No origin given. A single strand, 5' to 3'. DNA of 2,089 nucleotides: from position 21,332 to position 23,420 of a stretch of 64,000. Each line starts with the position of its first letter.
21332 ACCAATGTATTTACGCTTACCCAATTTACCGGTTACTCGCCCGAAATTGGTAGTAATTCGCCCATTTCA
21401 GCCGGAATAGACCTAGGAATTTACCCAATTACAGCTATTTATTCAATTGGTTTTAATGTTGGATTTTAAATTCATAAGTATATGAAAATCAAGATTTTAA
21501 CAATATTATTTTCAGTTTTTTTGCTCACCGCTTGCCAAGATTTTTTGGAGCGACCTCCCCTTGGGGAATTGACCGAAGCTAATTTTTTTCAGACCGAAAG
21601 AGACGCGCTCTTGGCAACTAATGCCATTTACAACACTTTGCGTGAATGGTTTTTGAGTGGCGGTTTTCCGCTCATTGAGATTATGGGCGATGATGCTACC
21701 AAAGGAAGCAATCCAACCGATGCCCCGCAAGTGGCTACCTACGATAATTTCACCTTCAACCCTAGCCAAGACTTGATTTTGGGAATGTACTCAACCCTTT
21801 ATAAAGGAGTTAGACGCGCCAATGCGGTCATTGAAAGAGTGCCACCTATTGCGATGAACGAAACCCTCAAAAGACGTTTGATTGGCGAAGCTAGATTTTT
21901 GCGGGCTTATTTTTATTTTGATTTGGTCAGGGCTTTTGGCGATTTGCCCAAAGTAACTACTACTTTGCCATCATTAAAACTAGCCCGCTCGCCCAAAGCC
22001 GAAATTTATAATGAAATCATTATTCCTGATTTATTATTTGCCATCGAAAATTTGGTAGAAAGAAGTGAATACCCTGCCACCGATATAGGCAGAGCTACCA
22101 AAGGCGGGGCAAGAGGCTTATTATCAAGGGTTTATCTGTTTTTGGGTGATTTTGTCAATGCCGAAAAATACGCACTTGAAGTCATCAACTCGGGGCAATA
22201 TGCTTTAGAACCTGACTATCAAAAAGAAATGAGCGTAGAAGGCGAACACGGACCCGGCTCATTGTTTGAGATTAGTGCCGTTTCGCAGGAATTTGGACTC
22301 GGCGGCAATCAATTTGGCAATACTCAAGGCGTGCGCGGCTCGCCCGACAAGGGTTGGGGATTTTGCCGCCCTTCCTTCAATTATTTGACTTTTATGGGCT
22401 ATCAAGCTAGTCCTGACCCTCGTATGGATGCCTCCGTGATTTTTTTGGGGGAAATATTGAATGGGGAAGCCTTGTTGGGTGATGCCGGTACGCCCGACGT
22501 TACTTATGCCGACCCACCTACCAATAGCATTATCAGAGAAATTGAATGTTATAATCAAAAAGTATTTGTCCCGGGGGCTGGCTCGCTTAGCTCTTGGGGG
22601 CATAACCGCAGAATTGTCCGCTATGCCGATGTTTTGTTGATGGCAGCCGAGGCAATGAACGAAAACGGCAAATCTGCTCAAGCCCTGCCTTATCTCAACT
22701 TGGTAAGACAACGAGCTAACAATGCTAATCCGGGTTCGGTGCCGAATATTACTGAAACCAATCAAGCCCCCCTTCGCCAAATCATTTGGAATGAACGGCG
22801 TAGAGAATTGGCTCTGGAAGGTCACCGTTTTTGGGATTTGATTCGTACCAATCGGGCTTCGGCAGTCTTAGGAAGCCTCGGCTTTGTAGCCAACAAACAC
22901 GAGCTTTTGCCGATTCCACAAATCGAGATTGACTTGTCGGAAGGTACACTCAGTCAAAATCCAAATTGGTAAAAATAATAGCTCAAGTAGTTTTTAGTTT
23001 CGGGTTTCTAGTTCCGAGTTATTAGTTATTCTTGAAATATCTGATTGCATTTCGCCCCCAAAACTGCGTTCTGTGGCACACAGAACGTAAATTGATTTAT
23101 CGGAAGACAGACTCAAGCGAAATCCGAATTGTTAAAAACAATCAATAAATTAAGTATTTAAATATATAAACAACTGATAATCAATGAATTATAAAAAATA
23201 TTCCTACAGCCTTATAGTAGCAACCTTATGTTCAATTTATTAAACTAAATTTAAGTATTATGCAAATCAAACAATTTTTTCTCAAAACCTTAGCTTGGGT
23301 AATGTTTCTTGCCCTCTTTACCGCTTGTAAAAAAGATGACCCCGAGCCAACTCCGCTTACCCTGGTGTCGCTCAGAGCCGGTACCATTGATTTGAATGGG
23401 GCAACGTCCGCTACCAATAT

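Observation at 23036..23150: Family-A palindromes interrupted exactly at their centre by a second small element (Family K): site-specific nested insertion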

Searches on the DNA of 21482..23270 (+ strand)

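Call 22: search_rna_families(source=window, start=22950, end=23270, threshold=evalue, max_evalue=1)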
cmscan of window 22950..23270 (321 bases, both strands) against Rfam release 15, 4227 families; matches with E-value up to 1: 1.
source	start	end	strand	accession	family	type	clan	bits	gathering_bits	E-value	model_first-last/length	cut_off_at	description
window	23030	23136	+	RF02810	Lst_thermometer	Cis-reg; thermoregulator;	-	22.9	126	0.031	1-115/115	no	Lst 5' UTR thermometer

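Call 56: search_rna_families(sources=[L033, L034, L035, L036, L031], threshold=gathering)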
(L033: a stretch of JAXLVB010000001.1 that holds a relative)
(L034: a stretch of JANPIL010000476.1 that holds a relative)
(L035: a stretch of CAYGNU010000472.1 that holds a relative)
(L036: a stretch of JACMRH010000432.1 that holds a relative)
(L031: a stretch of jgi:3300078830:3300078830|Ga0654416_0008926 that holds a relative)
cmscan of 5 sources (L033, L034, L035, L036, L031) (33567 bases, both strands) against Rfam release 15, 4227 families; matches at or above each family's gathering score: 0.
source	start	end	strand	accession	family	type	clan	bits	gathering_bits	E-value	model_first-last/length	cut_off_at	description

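Call 82: search_dna_similar(query=window:23040-23145:+, collection=plasmids, mode=distant, max_evalue=1, max_rows=15)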
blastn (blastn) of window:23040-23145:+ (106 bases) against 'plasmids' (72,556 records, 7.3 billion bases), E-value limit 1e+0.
No match.
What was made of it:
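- Tried and rejected: Plasmid BLAST of K94: no match (call 82).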
